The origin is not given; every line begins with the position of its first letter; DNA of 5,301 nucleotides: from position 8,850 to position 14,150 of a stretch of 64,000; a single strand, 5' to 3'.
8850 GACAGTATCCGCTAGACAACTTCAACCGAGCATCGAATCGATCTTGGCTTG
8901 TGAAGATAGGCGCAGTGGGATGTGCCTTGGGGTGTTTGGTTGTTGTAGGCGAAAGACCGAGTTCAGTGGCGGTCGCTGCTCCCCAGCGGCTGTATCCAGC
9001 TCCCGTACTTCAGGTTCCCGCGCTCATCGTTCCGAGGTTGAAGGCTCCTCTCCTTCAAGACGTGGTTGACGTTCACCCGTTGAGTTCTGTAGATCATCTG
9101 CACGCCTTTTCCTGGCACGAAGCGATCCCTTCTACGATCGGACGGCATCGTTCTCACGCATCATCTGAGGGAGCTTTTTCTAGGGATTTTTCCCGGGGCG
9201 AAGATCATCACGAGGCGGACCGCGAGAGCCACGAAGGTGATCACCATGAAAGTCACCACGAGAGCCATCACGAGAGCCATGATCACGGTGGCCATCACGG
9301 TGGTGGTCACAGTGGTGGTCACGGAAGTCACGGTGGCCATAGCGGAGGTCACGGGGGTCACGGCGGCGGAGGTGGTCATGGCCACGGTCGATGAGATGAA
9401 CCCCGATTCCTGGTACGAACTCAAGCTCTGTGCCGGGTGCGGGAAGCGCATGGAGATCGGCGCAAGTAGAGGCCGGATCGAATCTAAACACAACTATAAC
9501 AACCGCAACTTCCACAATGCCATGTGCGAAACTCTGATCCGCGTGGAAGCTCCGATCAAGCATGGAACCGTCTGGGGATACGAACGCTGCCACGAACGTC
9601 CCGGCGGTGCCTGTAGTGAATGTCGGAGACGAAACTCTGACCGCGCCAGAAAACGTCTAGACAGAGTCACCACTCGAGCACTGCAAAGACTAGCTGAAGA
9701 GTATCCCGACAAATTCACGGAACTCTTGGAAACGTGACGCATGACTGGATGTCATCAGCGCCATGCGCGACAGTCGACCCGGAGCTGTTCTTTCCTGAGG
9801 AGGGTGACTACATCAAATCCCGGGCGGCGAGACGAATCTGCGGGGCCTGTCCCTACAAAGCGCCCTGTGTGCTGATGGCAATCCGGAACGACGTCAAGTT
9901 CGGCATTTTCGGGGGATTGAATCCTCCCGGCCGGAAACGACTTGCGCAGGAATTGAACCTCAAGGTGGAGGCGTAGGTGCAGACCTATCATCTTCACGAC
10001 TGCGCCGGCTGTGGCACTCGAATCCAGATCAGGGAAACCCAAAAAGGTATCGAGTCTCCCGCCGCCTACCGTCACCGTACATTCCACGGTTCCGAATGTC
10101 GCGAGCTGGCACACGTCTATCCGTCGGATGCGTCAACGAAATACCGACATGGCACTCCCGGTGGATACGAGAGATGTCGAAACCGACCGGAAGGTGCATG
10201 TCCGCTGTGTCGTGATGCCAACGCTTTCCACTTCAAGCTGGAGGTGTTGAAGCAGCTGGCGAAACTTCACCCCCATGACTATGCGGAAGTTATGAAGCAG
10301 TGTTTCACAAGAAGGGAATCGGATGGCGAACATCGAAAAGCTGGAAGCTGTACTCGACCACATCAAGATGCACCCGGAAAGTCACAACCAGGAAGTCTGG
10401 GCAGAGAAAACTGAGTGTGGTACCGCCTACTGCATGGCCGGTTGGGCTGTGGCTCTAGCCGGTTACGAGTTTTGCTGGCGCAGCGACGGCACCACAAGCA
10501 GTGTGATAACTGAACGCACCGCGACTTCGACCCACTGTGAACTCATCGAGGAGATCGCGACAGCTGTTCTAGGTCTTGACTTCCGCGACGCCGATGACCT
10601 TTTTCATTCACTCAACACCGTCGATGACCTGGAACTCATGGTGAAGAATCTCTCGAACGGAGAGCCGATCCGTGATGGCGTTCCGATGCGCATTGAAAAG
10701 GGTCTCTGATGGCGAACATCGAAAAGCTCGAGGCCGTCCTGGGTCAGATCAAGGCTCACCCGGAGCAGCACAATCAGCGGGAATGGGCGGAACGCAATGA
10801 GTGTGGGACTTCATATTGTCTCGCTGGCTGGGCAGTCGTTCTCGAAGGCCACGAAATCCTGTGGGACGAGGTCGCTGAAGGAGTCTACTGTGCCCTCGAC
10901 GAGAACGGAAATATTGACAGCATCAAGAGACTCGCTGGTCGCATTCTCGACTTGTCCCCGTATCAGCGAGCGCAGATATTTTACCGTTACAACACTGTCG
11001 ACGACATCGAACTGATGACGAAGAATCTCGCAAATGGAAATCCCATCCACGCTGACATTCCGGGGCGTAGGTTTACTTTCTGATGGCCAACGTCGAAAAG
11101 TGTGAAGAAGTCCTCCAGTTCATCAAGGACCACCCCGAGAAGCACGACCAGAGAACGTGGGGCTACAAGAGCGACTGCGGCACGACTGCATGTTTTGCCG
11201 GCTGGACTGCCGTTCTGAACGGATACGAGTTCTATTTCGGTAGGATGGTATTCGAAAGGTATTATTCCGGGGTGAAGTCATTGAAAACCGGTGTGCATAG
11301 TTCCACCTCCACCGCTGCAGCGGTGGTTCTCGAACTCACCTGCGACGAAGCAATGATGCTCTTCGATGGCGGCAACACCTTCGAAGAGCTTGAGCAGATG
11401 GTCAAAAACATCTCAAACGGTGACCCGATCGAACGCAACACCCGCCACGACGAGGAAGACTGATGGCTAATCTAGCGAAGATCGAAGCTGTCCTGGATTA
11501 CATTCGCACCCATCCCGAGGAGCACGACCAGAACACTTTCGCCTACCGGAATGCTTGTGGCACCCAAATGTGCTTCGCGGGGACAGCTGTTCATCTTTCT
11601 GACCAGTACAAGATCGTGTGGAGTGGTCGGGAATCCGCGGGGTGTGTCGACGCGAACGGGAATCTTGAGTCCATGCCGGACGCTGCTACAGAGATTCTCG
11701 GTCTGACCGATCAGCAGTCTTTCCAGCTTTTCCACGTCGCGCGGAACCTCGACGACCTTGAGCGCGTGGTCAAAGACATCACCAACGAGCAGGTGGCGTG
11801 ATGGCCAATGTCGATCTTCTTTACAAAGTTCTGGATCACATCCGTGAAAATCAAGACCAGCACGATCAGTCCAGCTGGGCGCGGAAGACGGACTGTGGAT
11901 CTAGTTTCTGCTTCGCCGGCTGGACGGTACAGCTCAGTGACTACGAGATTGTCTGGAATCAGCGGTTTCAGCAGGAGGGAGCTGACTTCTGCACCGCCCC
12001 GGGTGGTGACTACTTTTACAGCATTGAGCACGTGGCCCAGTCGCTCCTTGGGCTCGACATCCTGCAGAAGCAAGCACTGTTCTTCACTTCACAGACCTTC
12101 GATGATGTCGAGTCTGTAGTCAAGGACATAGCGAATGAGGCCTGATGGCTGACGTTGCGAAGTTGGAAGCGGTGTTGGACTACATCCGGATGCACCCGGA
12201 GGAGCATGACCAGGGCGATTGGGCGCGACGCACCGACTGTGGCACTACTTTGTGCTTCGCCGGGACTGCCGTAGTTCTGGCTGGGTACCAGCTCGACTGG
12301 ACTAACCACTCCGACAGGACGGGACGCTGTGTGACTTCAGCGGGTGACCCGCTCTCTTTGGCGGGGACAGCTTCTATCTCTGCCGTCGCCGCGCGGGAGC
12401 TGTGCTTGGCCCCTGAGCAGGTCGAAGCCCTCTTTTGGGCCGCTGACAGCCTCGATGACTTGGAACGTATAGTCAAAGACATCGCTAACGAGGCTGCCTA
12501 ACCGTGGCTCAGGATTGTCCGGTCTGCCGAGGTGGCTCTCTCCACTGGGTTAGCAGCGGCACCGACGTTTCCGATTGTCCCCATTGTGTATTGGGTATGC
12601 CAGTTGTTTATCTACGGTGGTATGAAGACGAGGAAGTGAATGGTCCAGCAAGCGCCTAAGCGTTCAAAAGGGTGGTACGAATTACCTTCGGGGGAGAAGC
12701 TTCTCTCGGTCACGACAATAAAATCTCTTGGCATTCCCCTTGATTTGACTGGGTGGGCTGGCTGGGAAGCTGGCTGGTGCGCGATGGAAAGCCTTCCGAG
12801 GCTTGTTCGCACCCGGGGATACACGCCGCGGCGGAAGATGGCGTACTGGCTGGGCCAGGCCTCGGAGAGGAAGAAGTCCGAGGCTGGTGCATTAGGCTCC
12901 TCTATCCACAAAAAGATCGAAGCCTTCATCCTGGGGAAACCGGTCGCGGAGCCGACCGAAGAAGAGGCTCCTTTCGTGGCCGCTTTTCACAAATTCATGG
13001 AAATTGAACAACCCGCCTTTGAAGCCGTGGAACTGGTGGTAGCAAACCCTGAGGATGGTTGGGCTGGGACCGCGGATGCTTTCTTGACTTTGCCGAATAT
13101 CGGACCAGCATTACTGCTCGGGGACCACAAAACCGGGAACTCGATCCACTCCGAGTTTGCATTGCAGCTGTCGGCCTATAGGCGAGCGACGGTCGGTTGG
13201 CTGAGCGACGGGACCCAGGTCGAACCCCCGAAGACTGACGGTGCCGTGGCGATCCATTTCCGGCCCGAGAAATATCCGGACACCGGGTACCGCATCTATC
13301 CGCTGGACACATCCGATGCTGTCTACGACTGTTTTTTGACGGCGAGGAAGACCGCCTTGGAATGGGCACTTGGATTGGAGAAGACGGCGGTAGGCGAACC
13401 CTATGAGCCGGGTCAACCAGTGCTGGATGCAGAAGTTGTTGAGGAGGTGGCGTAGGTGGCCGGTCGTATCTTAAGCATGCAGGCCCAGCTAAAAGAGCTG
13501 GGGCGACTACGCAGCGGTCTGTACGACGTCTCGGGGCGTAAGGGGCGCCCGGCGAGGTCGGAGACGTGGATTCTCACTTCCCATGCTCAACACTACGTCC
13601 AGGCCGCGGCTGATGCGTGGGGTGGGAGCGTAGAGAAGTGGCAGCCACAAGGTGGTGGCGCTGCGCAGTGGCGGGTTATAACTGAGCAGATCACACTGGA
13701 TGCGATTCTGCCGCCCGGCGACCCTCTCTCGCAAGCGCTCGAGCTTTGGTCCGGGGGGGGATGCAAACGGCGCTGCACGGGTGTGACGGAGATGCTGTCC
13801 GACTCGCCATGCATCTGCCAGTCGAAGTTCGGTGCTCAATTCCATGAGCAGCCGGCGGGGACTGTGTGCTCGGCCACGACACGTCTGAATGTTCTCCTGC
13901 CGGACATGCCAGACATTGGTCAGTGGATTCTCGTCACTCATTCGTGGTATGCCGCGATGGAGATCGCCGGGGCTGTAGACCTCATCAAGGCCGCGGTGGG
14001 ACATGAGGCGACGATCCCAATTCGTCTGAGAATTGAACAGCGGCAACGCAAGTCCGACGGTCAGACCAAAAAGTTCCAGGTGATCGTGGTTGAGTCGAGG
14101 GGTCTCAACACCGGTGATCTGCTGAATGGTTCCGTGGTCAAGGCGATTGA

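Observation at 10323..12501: Six-gene tandem array of rapidly diverged paralogs (family A) with conserved HPE-HDQ / CGT..C.AGW core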

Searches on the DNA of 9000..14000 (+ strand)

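Call 6: search_dna_similar(query=window:9000-14000:+, collection=phages, mode=near, max_rows=30)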
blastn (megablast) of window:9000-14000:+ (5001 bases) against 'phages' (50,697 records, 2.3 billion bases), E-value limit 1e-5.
No match.
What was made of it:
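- Tried and rejected: Megablast of the region against GenBank phages found no close relative (call 6).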

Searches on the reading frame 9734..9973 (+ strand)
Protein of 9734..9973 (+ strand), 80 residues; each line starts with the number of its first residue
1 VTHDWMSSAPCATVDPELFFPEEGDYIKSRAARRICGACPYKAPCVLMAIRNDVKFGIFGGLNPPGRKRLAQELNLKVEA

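Call 36: search_protein_families(library=pfam, proteins=[window:9734-9973:+], max_evalue=0.1)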
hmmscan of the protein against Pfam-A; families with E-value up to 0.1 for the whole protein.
window:9734-9973:+ (80 aa): 1 family
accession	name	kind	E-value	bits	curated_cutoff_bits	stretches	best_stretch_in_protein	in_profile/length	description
PF02467.21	Whib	-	1.8e-17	64.1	23.6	1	5-70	1-65/65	Transcription factor WhiB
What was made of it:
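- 9734..9976 (+): WhiB-like gene upstream (context). PF02467 E 1.8e-17 (call 36).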

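Call 37: search_protein_families(library=phrogs, proteins=[window:9734-9973:+], max_evalue=0.001)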
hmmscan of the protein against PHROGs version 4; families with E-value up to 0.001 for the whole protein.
window:9734-9973:+ (80 aa): 10 families
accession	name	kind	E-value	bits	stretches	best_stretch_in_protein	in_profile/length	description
phrog_1333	-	unknown function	8.9e-21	75.7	1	2-73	17-88/166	-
phrog_472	-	transcription regulation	7.8e-19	68.9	1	2-74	37-111/523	WhiB transcriptional factor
phrog_14459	-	transcription regulation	7.6e-15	56.5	1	3-72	14-83/137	transcriptional regulator WhiB-like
phrog_8273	-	unknown function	8.9e-14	52.9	1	3-71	108-174/216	-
phrog_10071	-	transcription regulation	1.3e-13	52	1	1-72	9-83/196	transcriptional regulator WhiB-like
phrog_12112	-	transcription regulation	1.7e-11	45.5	1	2-63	4-59/130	transcriptional regulator WhiB-like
phrog_14304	-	transcription regulation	1.6e-09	38.8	1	3-72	42-125/187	transcriptional regulator WhiB-like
phrog_9926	-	transcription regulation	6.4e-08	33.9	1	8-71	28-93/107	transcriptional regulator WhiB-like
phrog_31604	-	transcription regulation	0.00012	22.7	1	4-73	15-81/181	transcriptional regulator WhiB-like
phrog_10802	-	transcription regulation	0.00036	21.6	1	3-53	7-60/96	transcriptional regulator WhiB-like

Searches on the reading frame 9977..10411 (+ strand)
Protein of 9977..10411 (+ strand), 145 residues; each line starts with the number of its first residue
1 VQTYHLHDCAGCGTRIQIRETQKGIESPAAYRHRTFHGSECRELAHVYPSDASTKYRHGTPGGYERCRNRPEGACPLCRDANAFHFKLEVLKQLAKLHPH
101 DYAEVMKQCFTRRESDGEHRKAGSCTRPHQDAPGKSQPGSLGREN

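Call 36: search_protein_families(library=pfam, proteins=[window:9977-10411:+], max_evalue=0.1)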
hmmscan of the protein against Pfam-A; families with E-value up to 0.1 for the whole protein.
window:9977-10411:+ (145 aa): 0 families

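Call 37: search_protein_families(library=phrogs, proteins=[window:9977-10411:+], max_evalue=0.001)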
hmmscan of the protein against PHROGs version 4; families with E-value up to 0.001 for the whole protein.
window:9977-10411:+ (145 aa): 0 families

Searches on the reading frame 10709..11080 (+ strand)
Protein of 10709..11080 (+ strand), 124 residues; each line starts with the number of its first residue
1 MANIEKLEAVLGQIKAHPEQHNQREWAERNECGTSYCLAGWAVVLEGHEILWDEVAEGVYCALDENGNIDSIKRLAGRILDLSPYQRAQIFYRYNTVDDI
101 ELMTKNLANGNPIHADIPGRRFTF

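Call 4: search_protein_families(library=pfam, proteins=[window:10709-11080:+], max_evalue=1)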
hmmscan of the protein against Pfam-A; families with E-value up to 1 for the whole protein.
window:10709-11080:+ (124 aa): 0 families

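Call 5: search_protein_families(library=phrogs, proteins=[window:10709-11080:+], max_evalue=0.01)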
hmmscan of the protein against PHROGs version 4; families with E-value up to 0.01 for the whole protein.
window:10709-11080:+ (124 aa): 2 families
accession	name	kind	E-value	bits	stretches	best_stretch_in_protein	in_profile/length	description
phrog_889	-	unknown function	2.9e-18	66.9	1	2-117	15-151/162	-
phrog_30739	-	unknown function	4.9e-17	63.4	1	3-63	5-65/163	-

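Call 7: search_protein_families(library=ncbifam, proteins=[window:10709-11080:+], max_evalue=1)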
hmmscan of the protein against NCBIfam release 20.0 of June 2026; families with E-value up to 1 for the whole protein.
window:10709-11080:+ (124 aa): 0 families

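Call 8: search_protein_families(library=padloc, proteins=[window:10709-11080:+], max_evalue=1)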
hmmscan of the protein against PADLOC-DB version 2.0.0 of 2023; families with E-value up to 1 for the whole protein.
window:10709-11080:+ (124 aa): 0 families

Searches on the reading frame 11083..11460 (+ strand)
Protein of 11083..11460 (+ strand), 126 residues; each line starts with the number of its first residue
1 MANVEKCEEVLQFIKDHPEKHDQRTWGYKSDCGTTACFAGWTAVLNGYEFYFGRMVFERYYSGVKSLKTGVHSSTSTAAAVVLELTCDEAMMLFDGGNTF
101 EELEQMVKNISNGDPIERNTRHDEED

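Call 4: search_protein_families(library=pfam, proteins=[window:11083-11460:+], max_evalue=1)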
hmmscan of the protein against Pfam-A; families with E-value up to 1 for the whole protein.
window:11083-11460:+ (126 aa): 0 families

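Call 5: search_protein_families(library=phrogs, proteins=[window:11083-11460:+], max_evalue=0.01)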
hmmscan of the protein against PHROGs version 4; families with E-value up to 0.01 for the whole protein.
window:11083-11460:+ (126 aa): 2 families
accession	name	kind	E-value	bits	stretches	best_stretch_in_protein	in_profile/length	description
phrog_889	-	unknown function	8.4e-28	98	1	2-122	15-153/162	-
phrog_30739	-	unknown function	2.9e-15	57.7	1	3-49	5-52/163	-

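Call 7: search_protein_families(library=ncbifam, proteins=[window:11083-11460:+], max_evalue=1)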
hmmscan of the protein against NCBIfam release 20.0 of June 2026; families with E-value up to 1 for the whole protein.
window:11083-11460:+ (126 aa): 0 families

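Call 8: search_protein_families(library=padloc, proteins=[window:11083-11460:+], max_evalue=1)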
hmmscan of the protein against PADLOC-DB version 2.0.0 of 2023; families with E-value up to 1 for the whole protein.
window:11083-11460:+ (126 aa): 0 families

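Call 9: search_dna_similar(query=window:11083-11460:+, collection=phages, mode=protein, max_rows=40, max_evalue=0.001)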
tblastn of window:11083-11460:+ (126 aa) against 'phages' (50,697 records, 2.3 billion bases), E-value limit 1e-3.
Records with a match: 104; places in all: 111; records where one place covers at least 80% of the query: 72.
Best place of each record, by identity: <60% 104.
By first word of the organism name: Mycobacterium 89; Gordonia 7; Streptomyces 5; Rhodococcus 2; Nocardia 1.
By host as written in the record: Mycobacterium smegmatis mc2 155 62; Mycobacterium smegmatis mc#155 8; Mycobacterium smegmatis mc2155 6; Mycobacterium sp. 4; Gordonia rubripertincta NRRL B-16540 4; Gordonia terrae 3612 3; Mycobacterium 2; - 2; and 10 more.
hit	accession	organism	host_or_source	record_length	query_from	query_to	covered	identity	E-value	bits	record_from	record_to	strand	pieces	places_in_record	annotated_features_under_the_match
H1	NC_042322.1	Mycobacterium phage LittleE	Mycobacterium smegmatis mc2 155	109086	1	122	97%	39.3%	8e-17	80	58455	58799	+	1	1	98: hypothetical protein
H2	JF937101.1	Mycobacterium phage LittleE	Mycobacterium smegmatis mc2 155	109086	1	122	97%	39.3%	8e-17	80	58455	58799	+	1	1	98: hypothetical protein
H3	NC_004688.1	Mycobacterium phage Omega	Mycobacterium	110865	1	122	97%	39.3%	8e-17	80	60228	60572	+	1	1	gp104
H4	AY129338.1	Mycobacterium phage Omega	Mycobacterium sp.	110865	1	122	97%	39.3%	8e-17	80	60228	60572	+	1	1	104: hypothetical protein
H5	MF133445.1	Mycobacterium phage Lucky2013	Mycobacterium smegmatis mc2 155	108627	1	122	97%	39.3%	9e-16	77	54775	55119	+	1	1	92: hypothetical protein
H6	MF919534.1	Mycobacterium phage Superphikiman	Mycobacterium smegmatis mc2 155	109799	1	122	97%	39.3%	1e-14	74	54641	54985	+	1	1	hypothetical protein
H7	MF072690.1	Mycobacterium phage Porcelain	Mycobacterium smegmatis mc2 155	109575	1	120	95%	39.2%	3e-14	73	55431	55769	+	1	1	hypothetical protein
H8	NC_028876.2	Mycobacterium phage Ariel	Mycobacterium smegmatis mc2 155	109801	1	120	95%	39.2%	3e-14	73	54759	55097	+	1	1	94: hypothetical protein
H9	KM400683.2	Mycobacterium phage Ariel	Mycobacterium smegmatis mc2 155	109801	1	120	95%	39.2%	3e-14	73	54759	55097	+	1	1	94: hypothetical protein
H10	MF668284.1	Mycobacterium phage Squint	Mycobacterium smegmatis mc2 155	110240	1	120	95%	39.2%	3e-14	73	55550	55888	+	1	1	hypothetical protein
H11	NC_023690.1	Mycobacterium phage Courthouse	Mycobacterium smegmatis mc2 155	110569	1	120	95%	39.2%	3e-14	73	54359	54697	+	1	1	90: hypothetical protein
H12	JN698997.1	Mycobacterium phage Courthouse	Mycobacterium smegmatis mc2 155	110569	1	120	95%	39.2%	3e-14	73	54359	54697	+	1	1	90: hypothetical protein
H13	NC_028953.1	Mycobacterium phage MiaZeal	Mycobacterium smegmatis mc2 155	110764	1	120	95%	39.2%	3e-14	73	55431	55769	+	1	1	95: hypothetical protein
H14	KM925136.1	Mycobacterium phage MiaZeal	Mycobacterium smegmatis mc2 155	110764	1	120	95%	39.2%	3e-14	73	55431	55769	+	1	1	95: hypothetical protein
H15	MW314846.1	Mycobacterium phage KashFlow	Mycobacterium smegmatis mc#155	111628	1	122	97%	36.1%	1e-13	71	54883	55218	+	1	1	90: hypothetical protein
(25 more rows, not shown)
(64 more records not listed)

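Call 11: get_annotated_region(hit=H3, flank=6000)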
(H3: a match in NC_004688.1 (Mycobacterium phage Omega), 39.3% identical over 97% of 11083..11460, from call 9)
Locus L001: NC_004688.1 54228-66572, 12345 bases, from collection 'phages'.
description: Mycobacterium phage Omega, complete genome.
organism: Mycobacterium phage Omega (NCBI taxid 2907835)
taxonomy: Viruses; Duplodnaviria; Heunggongvirae; Uroviricota; Caudoviricetes; Omegavirus; Omegavirus omega
host: Mycobacterium; source: -; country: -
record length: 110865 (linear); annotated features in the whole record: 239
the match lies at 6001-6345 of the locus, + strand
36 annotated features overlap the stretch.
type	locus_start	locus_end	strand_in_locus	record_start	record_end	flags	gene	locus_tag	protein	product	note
CDS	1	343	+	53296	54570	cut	-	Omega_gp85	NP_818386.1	integrase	-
CDS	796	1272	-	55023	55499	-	-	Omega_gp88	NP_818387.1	gp88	-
CDS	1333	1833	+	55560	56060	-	-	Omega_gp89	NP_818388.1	endonuclease VII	-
CDS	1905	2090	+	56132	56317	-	-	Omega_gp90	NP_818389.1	gp90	-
CDS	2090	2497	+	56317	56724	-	-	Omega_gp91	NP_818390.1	gp91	-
CDS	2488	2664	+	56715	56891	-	-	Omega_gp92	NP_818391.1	gp92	-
CDS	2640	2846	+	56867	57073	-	-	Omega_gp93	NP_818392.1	gp93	-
CDS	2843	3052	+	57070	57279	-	-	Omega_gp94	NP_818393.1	gp94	-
CDS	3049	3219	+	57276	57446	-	-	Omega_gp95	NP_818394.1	gp95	-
CDS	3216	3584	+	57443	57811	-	-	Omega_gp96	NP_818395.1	gp96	-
CDS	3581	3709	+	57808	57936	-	-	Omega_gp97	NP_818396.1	gp97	-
CDS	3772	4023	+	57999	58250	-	-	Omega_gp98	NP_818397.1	gp98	-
CDS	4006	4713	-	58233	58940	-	-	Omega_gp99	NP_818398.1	gp99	-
CDS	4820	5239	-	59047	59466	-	-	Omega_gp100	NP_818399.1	transcriptional repressor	-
CDS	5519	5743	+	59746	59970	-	-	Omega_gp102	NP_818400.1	HTH DNA binding protein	-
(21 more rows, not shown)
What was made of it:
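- Position near the immunity/early switch in Omega, where gp104 follows the repressor and an HTH gene (call 11).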

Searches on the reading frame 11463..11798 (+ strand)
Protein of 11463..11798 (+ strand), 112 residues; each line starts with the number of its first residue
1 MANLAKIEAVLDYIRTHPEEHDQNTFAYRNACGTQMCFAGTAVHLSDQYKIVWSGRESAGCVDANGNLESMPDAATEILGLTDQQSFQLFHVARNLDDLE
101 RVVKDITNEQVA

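Call 4: search_protein_families(library=pfam, proteins=[window:11463-11798:+], max_evalue=1)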
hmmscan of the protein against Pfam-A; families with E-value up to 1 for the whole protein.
window:11463-11798:+ (112 aa): 0 families

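Call 5: search_protein_families(library=phrogs, proteins=[window:11463-11798:+], max_evalue=0.01)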
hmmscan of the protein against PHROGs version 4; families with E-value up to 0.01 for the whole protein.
window:11463-11798:+ (112 aa): 2 families
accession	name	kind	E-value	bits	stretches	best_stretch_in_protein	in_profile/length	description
phrog_889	-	unknown function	3.6e-19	69.9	1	2-106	15-141/162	-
phrog_30739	-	unknown function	2.1e-12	48.4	1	3-57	5-62/163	-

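Call 7: search_protein_families(library=ncbifam, proteins=[window:11463-11798:+], max_evalue=1)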
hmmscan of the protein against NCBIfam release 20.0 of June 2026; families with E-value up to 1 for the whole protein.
window:11463-11798:+ (112 aa): 1 family
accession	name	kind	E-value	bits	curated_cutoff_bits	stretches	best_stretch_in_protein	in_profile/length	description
TIGR00071.1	hisT_truA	equivalog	0.024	14.3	142.85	1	12-92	85-149/228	tRNA pseudouridine(38-40) synthase TruA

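Call 8: search_protein_families(library=padloc, proteins=[window:11463-11798:+], max_evalue=1)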
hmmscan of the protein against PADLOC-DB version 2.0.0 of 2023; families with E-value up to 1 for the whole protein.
window:11463-11798:+ (112 aa): 0 families

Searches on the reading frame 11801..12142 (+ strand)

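Call 4: search_protein_families(library=pfam, proteins=[window:11801-12142:+], max_evalue=1)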
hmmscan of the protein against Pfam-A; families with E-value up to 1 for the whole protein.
window:11801-12142:+ (114 aa): 1 family
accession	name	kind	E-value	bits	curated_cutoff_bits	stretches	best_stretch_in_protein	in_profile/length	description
PF05392.16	COX7B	-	0.073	13.2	27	1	15-53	28-65/79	Cytochrome C oxidase chain VIIB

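Call 5: search_protein_families(library=phrogs, proteins=[window:11801-12142:+], max_evalue=0.01)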
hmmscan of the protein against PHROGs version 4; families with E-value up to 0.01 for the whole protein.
window:11801-12142:+ (114 aa): 2 families
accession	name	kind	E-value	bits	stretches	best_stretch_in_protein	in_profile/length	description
phrog_889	-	unknown function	8.9e-19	68.6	1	2-110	15-141/162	-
phrog_30739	-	unknown function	2e-14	54.9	1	3-74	5-71/163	-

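Call 7: search_protein_families(library=ncbifam, proteins=[window:11801-12142:+], max_evalue=1)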
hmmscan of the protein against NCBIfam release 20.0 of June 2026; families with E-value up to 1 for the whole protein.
window:11801-12142:+ (114 aa): 0 families

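Call 8: search_protein_families(library=padloc, proteins=[window:11801-12142:+], max_evalue=1)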
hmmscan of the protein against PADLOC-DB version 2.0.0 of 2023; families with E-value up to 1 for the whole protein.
window:11801-12142:+ (114 aa): 0 families

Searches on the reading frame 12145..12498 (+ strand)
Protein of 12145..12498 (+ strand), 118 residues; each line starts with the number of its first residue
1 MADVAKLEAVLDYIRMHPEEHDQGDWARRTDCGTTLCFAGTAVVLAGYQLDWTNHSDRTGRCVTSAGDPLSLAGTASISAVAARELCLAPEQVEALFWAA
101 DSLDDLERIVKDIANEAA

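Call 4: search_protein_families(library=pfam, proteins=[window:12145-12498:+], max_evalue=1)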
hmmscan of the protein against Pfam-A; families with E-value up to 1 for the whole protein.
window:12145-12498:+ (118 aa): 1 family
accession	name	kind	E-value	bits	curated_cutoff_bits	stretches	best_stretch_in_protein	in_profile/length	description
PF00285.26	Citrate_synt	-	0.04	13.4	27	1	54-115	183-244/357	Citrate synthase, C-terminal domain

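Call 5: search_protein_families(library=phrogs, proteins=[window:12145-12498:+], max_evalue=0.01)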
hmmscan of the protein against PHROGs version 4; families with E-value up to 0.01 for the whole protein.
window:12145-12498:+ (118 aa): 2 families
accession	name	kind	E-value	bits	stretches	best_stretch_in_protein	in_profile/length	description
phrog_889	-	unknown function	1.5e-15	58.2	1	5-113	18-141/162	-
phrog_30739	-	unknown function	1.4e-12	48.9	1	6-56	8-59/163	-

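Call 7: search_protein_families(library=ncbifam, proteins=[window:12145-12498:+], max_evalue=1)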
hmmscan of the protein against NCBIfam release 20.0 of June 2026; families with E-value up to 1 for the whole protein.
window:12145-12498:+ (118 aa): 0 families

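Call 8: search_protein_families(library=padloc, proteins=[window:12145-12498:+], max_evalue=1)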
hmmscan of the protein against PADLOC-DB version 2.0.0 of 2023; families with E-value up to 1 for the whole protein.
window:12145-12498:+ (118 aa): 0 families

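Call 61: search_dna_similar(query=window:12145-12498:+, collection=plasmids, mode=protein, max_rows=30, max_evalue=0.001)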
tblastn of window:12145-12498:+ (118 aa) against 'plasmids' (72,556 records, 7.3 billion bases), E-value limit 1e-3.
No match.
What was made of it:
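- Tried and rejected: tblastn against plasmids found nothing (call 61).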

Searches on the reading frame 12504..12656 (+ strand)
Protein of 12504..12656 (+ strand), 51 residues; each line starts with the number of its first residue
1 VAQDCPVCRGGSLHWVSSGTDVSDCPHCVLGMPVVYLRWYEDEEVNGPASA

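Call 36: search_protein_families(library=pfam, proteins=[window:12504-12656:+], max_evalue=0.1)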
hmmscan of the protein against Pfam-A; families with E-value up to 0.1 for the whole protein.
window:12504-12656:+ (51 aa): 2 families
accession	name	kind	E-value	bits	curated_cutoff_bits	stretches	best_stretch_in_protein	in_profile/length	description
PF14835.12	zf-RING_6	-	0.051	13.9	35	1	6-46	20-58/65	zf-RING of BARD1-type protein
PF08063.17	Zn_ribbon_PADR1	-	0.09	13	25.1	0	4-15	4-15/42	PADR1 domain, zinc ribbon fold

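Call 37: search_protein_families(library=phrogs, proteins=[window:12504-12656:+], max_evalue=0.001)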
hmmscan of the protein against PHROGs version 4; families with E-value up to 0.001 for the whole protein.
window:12504-12656:+ (51 aa): 0 families
